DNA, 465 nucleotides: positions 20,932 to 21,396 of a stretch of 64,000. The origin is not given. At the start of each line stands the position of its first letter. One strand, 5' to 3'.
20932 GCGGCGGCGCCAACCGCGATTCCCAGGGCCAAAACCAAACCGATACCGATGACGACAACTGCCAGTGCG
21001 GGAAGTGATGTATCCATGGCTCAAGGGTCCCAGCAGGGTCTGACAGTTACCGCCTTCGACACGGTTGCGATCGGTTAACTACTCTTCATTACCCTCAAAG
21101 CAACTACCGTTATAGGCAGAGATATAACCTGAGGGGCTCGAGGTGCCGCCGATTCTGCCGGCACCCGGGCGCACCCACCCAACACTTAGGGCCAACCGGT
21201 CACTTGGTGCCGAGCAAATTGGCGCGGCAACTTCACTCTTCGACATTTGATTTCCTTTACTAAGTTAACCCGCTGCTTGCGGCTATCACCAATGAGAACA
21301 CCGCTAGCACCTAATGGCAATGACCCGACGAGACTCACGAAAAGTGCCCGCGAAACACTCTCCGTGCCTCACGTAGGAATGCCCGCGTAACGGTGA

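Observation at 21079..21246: Second family member hidden below the ORF-track size cutoff, with an IS inserted in its upstream region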

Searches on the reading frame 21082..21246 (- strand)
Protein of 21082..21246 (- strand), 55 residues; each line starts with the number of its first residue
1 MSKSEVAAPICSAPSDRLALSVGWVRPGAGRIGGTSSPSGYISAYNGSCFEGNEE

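Call 8: find_homologous_proteins(query=window:21082-21246:-, max_evalue=0.01)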
Query seq(55 aa) (55 aa): 273 proteins with E <= 0.01 among 273 candidates; the best 120 are listed.
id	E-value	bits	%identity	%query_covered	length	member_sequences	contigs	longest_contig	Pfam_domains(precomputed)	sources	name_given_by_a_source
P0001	6.3e-29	116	100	100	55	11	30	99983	-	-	-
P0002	1.4e-22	96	85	100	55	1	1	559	-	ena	-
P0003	6.7e-17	78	75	100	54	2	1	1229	-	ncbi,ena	-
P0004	7.0e-17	78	71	100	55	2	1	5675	-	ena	-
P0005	7.3e-17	78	73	100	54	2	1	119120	-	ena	-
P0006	3.0e-16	76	73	100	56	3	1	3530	-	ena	-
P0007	4.4e-16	76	73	100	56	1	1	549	-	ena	-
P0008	5.7e-16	75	71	100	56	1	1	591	-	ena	-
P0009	8.1e-16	75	66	100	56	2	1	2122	-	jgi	jgi:hypothetical protein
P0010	9.0e-16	75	72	100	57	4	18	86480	-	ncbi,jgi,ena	jgi:hypothetical protein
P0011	1.1e-15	74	69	100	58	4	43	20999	-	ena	-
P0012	1.1e-15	74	73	100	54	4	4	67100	-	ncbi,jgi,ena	jgi:hypothetical protein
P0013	1.2e-15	74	70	100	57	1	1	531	-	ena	-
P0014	1.2e-15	74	68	100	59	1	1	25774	-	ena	-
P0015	1.4e-15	74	73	100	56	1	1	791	-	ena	-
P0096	4.5e-13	66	66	100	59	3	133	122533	-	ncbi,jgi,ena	jgi:hypothetical protein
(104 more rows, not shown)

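Call 9: search_protein_families(library=pfam, proteins=[window:21082-21246:-], max_evalue=10)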
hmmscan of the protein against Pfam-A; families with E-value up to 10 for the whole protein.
seq(55 aa): 0 families

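Call 10: search_protein_families(library=ncbifam, proteins=[window:21082-21246:-], max_evalue=10)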
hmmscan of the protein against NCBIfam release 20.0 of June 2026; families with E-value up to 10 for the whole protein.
seq(55 aa): 0 families

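Call 12: find_encoding_contigs(protein=P0001, flank=6000, max_places=6)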
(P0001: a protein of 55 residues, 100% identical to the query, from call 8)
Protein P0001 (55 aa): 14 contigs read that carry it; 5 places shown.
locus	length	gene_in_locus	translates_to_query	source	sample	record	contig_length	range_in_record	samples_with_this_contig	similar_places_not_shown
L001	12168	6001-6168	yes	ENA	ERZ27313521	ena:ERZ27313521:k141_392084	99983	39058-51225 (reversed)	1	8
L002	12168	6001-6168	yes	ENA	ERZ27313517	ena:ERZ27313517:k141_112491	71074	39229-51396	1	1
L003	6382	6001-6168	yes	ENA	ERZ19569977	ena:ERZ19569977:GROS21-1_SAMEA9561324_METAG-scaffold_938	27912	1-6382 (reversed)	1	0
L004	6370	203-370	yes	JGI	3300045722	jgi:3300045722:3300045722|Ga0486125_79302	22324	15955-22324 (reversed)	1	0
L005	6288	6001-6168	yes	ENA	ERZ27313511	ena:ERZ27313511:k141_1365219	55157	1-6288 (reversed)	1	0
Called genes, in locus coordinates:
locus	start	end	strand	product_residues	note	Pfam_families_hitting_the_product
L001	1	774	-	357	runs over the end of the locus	PF01926:MMR_HSR1, PF02421:FeoB_N, PF06071:YchF-GTPase_C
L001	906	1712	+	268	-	PF00941:FAD_binding_5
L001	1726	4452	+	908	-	PF00111:Fer2 (weak), PF01799:Fer2_2, PF01315:Ald_Xan_dh_C, PF02738:MoCoBD_1, PF20256:MoCoBD_2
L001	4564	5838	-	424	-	PF00665:rve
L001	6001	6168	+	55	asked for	-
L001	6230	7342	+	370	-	PF02646:RmuC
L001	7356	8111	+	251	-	PF20177:DUF6542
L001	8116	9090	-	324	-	PF02401:LYTB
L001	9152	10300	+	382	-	PF13742:tRNA_anti_2, PF02601:Exonuc_VII_L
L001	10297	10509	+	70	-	PF02609:Exonuc_VII_S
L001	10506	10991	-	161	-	PF14030:DUF4245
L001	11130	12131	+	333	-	PF03320:FBPase_glpX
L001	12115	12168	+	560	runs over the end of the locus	PF05681:Fumerase, PF05683:Fumerase_C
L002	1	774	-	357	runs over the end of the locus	PF01926:MMR_HSR1, PF02421:FeoB_N, PF06071:YchF-GTPase_C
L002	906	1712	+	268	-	PF00941:FAD_binding_5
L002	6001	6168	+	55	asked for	-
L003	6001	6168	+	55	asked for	-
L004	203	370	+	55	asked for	-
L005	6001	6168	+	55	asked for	-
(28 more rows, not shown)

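Call 13: find_encoding_contigs(protein=P0096, flank=6000, max_places=4)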
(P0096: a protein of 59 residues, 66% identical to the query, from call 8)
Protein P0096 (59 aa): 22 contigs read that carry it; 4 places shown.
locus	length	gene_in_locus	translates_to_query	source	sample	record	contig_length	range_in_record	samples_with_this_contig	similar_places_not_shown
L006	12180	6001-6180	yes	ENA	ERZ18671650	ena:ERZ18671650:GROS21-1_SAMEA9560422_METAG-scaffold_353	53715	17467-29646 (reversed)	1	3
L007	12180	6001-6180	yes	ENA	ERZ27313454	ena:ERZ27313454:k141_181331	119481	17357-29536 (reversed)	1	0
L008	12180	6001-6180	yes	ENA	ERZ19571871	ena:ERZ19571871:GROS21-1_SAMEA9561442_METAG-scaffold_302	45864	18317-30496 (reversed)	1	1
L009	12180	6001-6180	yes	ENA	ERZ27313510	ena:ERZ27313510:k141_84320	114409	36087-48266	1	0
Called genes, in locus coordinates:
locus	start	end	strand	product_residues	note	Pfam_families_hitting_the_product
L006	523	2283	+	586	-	PF13177:DNA_pol3_delta2, PF13401:AAA_22 (weak), PF13604:AAA_30 (faint), PF00004:AAA, PF22608:DNAX_ATPase_lid, PF12169:DNA_pol3_gamma3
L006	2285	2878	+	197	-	PF00633:HHH (weak), PF21176:RecR_HhH, PF02132:RecR_ZnF (weak), PF01751:Toprim, PF13662:Toprim_4, PF21175:RecR_C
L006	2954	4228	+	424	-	PF00696:AA_kinase, PF01842:ACT, PF22468:ACT_9, PF13840:ACT_7, PF01842:ACT (weak), PF22468:ACT_9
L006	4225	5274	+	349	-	PF01118:Semialdhyde_dh, PF02774:Semialdhyde_dhC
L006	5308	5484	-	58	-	-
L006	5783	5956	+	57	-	-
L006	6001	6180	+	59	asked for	-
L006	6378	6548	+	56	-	-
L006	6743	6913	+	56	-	-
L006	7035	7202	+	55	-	-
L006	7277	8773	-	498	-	PF01276:OKR_DC_1, PF03711:OKR_DC_1_C (weak)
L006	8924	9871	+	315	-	PF00497:SBP_bac_3, PF10613:Lig_chan-Glu_bd (weak)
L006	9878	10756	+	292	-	PF00528:BPD_transp_1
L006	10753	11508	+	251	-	PF02463:SMC_N (faint), PF00005:ABC_tran, PF13166:AAA_13 (faint), PF13304:AAA_21 (weak)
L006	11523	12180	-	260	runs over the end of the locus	PF03567:Sulfotransfer_2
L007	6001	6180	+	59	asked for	-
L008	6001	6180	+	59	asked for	-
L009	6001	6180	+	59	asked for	-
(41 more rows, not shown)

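Call 15: find_related_loci(query=A1, collection=genome_contigs, flank=6000)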
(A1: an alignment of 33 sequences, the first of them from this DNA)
Query A1 (55 aa) in genome_contigs; peptide patterns used: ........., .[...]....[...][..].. (x = any residue, [..] = any of these).
139 stretches matched a pattern; 99 encode a relative of the query (tblastn E <= 1e-3); the best 80 are kept; 80 distinct loci.
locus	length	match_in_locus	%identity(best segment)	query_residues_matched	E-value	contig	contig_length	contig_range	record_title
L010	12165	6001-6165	87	1-55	2e-28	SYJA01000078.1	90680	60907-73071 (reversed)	MAG: Actinomycetota bacterium isolate F1-60-MAGs171 F1-60__c474510, whole genome shotgun sequence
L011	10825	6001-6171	63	1-55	3e-18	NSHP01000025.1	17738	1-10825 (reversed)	MAG: Actinobacteria bacterium isolate Baikal-G3 Actinobacterium-acI-Baikal-G3-C25, whole genome shotgun sequence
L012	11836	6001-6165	64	1-55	3e-18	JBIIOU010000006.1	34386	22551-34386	MAG: Candidatus Nanopelagicales bacterium isolate ME2002-11-07_3300042865_group1_bin157 Rohwer_bin351_scaffold_786_c1, w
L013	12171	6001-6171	65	1-55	9e-18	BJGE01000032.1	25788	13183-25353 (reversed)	Actinomycetes bacterium LBMAG_Actinobacteria_hypo.bin8_acSTL DNA, sequence032, whole genome shotgun sequence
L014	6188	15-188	66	1-55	2e-17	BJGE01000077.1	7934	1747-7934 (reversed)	Actinomycetes bacterium LBMAG_Actinobacteria_hypo.bin8_acSTL DNA, sequence077, whole genome shotgun sequence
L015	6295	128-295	66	1-55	2e-17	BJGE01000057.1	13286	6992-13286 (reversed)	Actinomycetes bacterium LBMAG_Actinobacteria_hypo.bin8_acSTL DNA, sequence057, whole genome shotgun sequence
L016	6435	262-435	63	1-55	3e-17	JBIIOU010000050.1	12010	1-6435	MAG: Candidatus Nanopelagicales bacterium isolate ME2002-11-07_3300042865_group1_bin157 Rohwer_bin351_scaffold_5423_c1,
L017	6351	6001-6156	62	4-55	7e-17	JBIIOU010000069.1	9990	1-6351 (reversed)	MAG: Candidatus Nanopelagicales bacterium isolate ME2002-11-07_3300042865_group1_bin157 Rohwer_bin351_scaffold_7410_c1,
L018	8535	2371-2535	56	1-55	8e-17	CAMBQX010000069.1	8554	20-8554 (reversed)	MAG: Bifidobacterium breve isolate MsH-30apr19-154 genome assembly, contig: MsH-30apr19-C18434, whole genome shotgun seq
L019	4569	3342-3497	64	1-54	1e-16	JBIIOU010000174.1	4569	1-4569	MAG: Candidatus Nanopelagicales bacterium isolate ME2002-11-07_3300042865_group1_bin157 Rohwer_bin351_scaffold_27481_c1,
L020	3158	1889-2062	62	1-55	1e-16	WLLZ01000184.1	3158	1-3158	MAG: Actinomycetota bacterium isolate UFOp-RH-20apr16-112 RH-20apr16-112-c184, whole genome shotgun sequence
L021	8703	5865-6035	63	1-55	1e-16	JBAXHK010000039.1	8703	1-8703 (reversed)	MAG: Actinomycetes bacterium isolate ELA321 MAG321_39, whole genome shotgun sequence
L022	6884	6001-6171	63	1-55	2e-16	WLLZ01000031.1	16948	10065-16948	MAG: Actinomycetota bacterium isolate UFOp-RH-20apr16-112 RH-20apr16-112-c31, whole genome shotgun sequence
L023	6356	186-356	61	1-55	1e-16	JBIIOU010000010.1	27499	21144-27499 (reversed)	MAG: Candidatus Nanopelagicales bacterium isolate ME2002-11-07_3300042865_group1_bin157 Rohwer_bin351_scaffold_1238_c1,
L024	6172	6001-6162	62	1-55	1e-16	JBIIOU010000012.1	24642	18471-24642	MAG: Candidatus Nanopelagicales bacterium isolate ME2002-11-07_3300042865_group1_bin157 Rohwer_bin351_scaffold_1514_c1,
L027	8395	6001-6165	58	1-55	2e-16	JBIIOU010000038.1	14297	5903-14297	MAG: Candidatus Nanopelagicales bacterium isolate ME2002-11-07_3300042865_group1_bin157 Rohwer_bin351_scaffold_4011_c1,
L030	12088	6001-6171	64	1-55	3e-16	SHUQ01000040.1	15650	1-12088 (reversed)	MAG: Candidatus Nanopelagicales bacterium isolate Baikal-deep-G14 BACOMB-C18082, whole genome shotgun sequence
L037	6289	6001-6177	59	1-55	6e-16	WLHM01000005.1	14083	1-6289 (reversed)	MAG: Actinomycetota bacterium isolate UFOp-RE-4nov15-257 RE-4nov15-257-c5, whole genome shotgun sequence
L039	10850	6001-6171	58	1-55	7e-16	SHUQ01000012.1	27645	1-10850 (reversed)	MAG: Candidatus Nanopelagicales bacterium isolate Baikal-deep-G14 BACOMB-C7859, whole genome shotgun sequence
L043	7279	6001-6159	60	1-55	1e-15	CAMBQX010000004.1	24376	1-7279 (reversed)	MAG: Bifidobacterium breve isolate MsH-30apr19-154 genome assembly, contig: MsH-30apr19-C3552, whole genome shotgun sequ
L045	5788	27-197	61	1-55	1e-15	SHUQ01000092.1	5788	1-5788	MAG: Candidatus Nanopelagicales bacterium isolate Baikal-deep-G14 BACOMB-C63558, whole genome shotgun sequence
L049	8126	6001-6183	56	1-55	2e-15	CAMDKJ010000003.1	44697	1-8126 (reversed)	MAG: Bifidobacterium breve isolate TE-11nov19-36 genome assembly, contig: TE-11nov19-C846, whole genome shotgun sequence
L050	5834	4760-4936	56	1-55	2e-15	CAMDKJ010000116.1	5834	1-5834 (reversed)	MAG: Bifidobacterium breve isolate TE-11nov19-36 genome assembly, contig: TE-11nov19-C29478, whole genome shotgun sequen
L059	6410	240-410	54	1-55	3e-15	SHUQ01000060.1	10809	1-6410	MAG: Candidatus Nanopelagicales bacterium isolate Baikal-deep-G14 BACOMB-C29385, whole genome shotgun sequence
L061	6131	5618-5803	57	1-55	3e-15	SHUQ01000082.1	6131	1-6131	MAG: Candidatus Nanopelagicales bacterium isolate Baikal-deep-G14 BACOMB-C59154, whole genome shotgun sequence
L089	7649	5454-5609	56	6-55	3e-13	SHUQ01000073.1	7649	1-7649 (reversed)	MAG: Candidatus Nanopelagicales bacterium isolate Baikal-deep-G14 BACOMB-C45268, whole genome shotgun sequence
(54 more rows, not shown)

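Call 35: search_protein_families(library=pfam, proteins=[L027:2492-3535:+, L027:6356-7219:+, L043:895-1839:+, L043:4072-5037:+, L043:6349-7137:+, L037:3406-4416:+, L049:2820-3683:+, L049:3680-4447:+, L050:2665-3729:+, L049:6598-8124:-], max_evalue=0.001)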
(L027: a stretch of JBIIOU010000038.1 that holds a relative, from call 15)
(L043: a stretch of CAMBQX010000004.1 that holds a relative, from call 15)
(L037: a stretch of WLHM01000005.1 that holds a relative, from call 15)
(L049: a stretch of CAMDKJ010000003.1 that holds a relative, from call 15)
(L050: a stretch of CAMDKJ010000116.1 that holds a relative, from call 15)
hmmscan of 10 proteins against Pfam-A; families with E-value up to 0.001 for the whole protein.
L027:2492-3535:+ (348 aa): 8 families
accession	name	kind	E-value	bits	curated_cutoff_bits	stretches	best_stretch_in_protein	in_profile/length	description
PF00561.26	Abhydrolase_1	-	4e-30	105.7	25.8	1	77-324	4-245/245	alpha/beta hydrolase fold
PF12697.13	Abhydrolase_6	-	2.5e-23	84.3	26.3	1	77-329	2-216/217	Alpha/beta hydrolase family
PF12146.15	Hydrolase_4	-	6.2e-18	65.4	27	1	77-317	8-232/239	Serine aminopeptidase, S33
PF00975.26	Thioesterase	-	2.3e-05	25.2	26.4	1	79-160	6-86/226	Thioesterase domain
PF00756.26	Esterase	-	0.0003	21.1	22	1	142-175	117-150/251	Putative esterase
PF01738.24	DLH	-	0.00055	20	21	0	266-318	131-187/217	Dienelactone hydrolase family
PF06821.19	Ser_hydrolase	-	0.00059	20.2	22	0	276-318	113-154/172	Serine hydrolase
PF08386.16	Abhydrolase_4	-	0.00064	20.2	21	0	271-335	27-91/103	TAP-like protein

L027:6356-7219:+ (288 aa): 2 families
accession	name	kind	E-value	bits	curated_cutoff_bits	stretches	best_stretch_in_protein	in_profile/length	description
PF00437.27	T2SSE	-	5.5e-17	61.9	24.9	1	90-260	4-187/370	Type II/IV secretion system protein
PF00350.29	Dynamin_N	-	0.00043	20.8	27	1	219-262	1-45/168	Dynamin family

L043:895-1839:+ (315 aa): 9 families
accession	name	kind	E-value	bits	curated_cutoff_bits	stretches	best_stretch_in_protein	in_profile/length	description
PF00561.26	Abhydrolase_1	-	2.6e-30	106.3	25.8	1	44-291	4-245/245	alpha/beta hydrolase fold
PF12697.13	Abhydrolase_6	-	1.2e-23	85.3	26.3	1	44-296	2-216/217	Alpha/beta hydrolase family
PF12146.15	Hydrolase_4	-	2.9e-18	66.5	27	1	44-284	8-232/239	Serine aminopeptidase, S33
PF00975.26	Thioesterase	-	1.4e-05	25.9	26.4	1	46-127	6-86/226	Thioesterase domain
PF01738.24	DLH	-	0.00022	21.3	21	0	233-285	131-187/217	Dienelactone hydrolase family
PF00756.26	Esterase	-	0.00025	21.3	22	1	109-142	117-150/251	Putative esterase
PF06821.19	Ser_hydrolase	-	0.00041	20.7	22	0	243-285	113-154/172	Serine hydrolase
PF08386.16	Abhydrolase_4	-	0.00057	20.4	21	0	238-302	27-91/103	TAP-like protein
PF20408.4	Abhydrolase_11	-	0.00092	19.4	27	0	94-149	64-117/193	Alpha/beta hydrolase domain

L043:4072-5037:+ (322 aa): 0 families

L043:6349-7137:+ (263 aa): 2 families
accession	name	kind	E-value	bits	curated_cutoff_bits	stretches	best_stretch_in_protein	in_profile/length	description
PF00437.27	T2SSE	-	6.2e-17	61.7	24.9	1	90-260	4-187/370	Type II/IV secretion system protein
PF01580.24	FtsK_SpoIIIE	-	0.00071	19.5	24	0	217-237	40-60/221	FtsK/SpoIIIE family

L037:3406-4416:+ (337 aa): 5 families
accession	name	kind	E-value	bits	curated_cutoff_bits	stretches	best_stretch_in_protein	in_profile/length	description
PF00561.26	Abhydrolase_1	-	5.3e-30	105.3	25.8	1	77-324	4-245/245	alpha/beta hydrolase fold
PF12697.13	Abhydrolase_6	-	8.2e-24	85.9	26.3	1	77-329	2-216/217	Alpha/beta hydrolase family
PF12146.15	Hydrolase_4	-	3.1e-17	63.1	27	1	77-317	8-232/239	Serine aminopeptidase, S33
PF00975.26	Thioesterase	-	8.8e-05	23.3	26.4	1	79-160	6-86/226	Thioesterase domain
PF00756.26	Esterase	-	0.00027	21.2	22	1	142-175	117-150/251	Putative esterase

L049:2820-3683:+ (288 aa): 0 families

L049:3680-4447:+ (256 aa): 6 families
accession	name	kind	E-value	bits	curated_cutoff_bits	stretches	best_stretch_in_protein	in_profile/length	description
PF00561.26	Abhydrolase_1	-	3.3e-24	86.3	25.8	1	6-238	2-245/245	alpha/beta hydrolase fold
PF12697.13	Abhydrolase_6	-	7e-20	73.1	26.3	1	7-244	1-217/217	Alpha/beta hydrolase family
PF12146.15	Hydrolase_4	-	2.9e-12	46.9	27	1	5-225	5-225/239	Serine aminopeptidase, S33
PF03096.20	Ndr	-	1.6e-07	30.8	23.3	1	51-249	79-276/283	Ndr family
PF00326.27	Peptidase_S9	-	1.8e-05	24.8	22.6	1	67-101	60-94/213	Prolyl oligopeptidase family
PF00756.26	Esterase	-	0.0001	22.6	22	1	71-225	116-216/251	Putative esterase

L050:2665-3729:+ (355 aa): 2 families
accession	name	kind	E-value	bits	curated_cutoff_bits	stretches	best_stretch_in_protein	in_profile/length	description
PF00814.31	TsaD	-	4.4e-87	292.6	24.8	1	32-320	2-263/264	tRNA N6-adenosine threonylcarbamoyltransferase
PF22521.2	HypF_C_2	-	6.3e-09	36.4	27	1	224-316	141-236/241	Carbamoyltransferase, Kae1-like Domain, second subdomain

L049:6598-8124:- (509 aa): 1 family
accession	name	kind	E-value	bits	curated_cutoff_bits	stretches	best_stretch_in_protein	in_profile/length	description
PF01757.29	Acyl_transf_3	-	2.5e-17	63.4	31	1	9-240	103-324/326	Acyltransferase domain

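Call 38: search_protein_representatives(alignment_id=A1)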
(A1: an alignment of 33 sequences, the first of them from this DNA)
Query: 33 sequences, 56 profile positions. Proteins with E-value up to 0.001 (for the whole library): 60; up to 1e-10: 37; up to 1e-30: 0. The best 60 are listed.
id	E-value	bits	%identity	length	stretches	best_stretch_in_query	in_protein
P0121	2.5e-25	104.5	-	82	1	1-56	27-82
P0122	9.2e-25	102.7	-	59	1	1-56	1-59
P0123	1.5e-24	102.0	-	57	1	1-56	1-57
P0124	5.4e-24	100.2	-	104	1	1-56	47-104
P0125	8.4e-23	96.4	-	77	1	1-56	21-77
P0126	1.0e-22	96.1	-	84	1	1-56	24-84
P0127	3.2e-20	88.1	-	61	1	1-56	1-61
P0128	9.8e-20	86.6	-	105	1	1-56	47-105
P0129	1.8e-19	85.7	-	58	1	1-56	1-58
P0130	4.5e-19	84.5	-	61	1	1-45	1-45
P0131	3.9e-18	81.4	-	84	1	1-55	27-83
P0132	6.3e-18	80.8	-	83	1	1-56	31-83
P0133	7.9e-18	80.5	-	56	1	1-51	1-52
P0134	2.5e-17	78.8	-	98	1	1-56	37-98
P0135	3.2e-17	78.5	-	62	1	1-56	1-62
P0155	3.2e-11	59.3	-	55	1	1-56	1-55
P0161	1.6e-09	53.9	-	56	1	1-54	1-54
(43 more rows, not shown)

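Call 41: find_homologous_proteins(query=A2, max_evalue=0.01)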
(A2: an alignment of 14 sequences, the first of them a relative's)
Query A2 (14 sequences) (57 aa, profile of the alignment): 32 proteins with E <= 0.01 among 469 candidates.
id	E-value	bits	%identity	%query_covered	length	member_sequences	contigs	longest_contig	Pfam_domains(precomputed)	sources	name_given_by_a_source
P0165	7.9e-20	89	43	100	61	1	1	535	-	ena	-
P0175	2.0e-18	84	42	100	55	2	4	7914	-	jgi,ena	jgi:hypothetical protein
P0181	2.1e-18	84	51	100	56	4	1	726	-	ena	-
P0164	2.2e-18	84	100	100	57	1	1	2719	-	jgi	-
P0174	2.9e-18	84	46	100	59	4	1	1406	-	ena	-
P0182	3.6e-18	83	53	100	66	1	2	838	-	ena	-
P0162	5.3e-18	83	46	98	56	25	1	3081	-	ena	-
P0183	8.7e-18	82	48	100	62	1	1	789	-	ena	-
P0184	8.3e-17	79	39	98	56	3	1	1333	-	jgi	jgi:hypothetical protein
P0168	1.4e-16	78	35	91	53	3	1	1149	-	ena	-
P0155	1.8e-16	78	33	100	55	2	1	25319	-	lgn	-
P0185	2.9e-16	77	74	100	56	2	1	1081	-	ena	-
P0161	7.2e-16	76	42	95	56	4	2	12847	-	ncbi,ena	-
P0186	7.3e-16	76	47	100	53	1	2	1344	-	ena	-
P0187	3.0e-15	74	51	100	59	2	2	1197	-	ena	-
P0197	2.4e-13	68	58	96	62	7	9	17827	-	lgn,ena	-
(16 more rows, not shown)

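Call 42: find_encoding_contigs(protein=P0155, flank=10000, max_places=2)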
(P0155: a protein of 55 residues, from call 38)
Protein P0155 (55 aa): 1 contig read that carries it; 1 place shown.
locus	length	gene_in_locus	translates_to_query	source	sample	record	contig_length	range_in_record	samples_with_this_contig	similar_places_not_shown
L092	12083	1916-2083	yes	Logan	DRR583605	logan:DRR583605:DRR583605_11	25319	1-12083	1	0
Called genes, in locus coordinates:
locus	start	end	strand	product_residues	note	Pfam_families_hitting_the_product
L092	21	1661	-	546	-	PF00118:Cpn60_TCP1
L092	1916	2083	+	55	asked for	-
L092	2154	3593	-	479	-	PF01266:DAO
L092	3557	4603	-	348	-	PF00005:ABC_tran, PF02463:SMC_N (faint), PF13304:AAA_21 (faint), PF08402:TOBE_2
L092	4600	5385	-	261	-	PF00528:BPD_transp_1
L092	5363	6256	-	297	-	PF00528:BPD_transp_1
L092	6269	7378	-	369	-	PF13416:SBP_bac_8, PF13531:SBP_bac_11 (weak), PF01547:SBP_bac_1, PF13343:SBP_bac_6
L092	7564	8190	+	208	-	PF00440:TetR_N (weak), PF13977:TetR_C_6 (weak)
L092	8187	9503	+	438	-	PF00201:UDPGT, PF04101:Glyco_tran_28_C, PF06722:EryCIII-like_C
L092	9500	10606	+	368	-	-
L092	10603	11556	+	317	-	PF01380:SIS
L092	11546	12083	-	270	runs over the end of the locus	PF03372:Exo_endo_phos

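Call 43: find_encoding_contigs(protein=P0161, flank=10000, max_places=2)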
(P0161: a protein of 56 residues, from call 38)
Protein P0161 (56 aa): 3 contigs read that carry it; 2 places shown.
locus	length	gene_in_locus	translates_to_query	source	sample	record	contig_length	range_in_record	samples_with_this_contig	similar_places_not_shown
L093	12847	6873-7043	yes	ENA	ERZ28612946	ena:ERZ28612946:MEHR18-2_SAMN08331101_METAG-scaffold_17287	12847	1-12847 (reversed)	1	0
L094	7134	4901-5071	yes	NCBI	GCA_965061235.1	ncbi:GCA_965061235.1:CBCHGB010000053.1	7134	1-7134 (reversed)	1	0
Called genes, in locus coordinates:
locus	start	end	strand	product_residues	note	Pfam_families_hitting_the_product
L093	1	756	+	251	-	?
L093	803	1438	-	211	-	-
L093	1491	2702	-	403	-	PF13173:AAA_14, PF13635:DUF4143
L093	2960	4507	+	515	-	PF00501:AMP-binding, PF13193:AMP-binding_C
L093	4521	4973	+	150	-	-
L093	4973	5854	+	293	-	PF00248:Aldo_ket_red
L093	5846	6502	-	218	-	PF00929:RNase_T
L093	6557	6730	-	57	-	-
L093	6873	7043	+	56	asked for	-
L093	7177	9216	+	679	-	PF00884:Sulfatase, PF01663:Phosphodiest (faint), PF16347:SGSH_C (faint)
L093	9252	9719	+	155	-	-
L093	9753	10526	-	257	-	PF21946:LppM (weak)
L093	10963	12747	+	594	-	-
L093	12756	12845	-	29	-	?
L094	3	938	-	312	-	?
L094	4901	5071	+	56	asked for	-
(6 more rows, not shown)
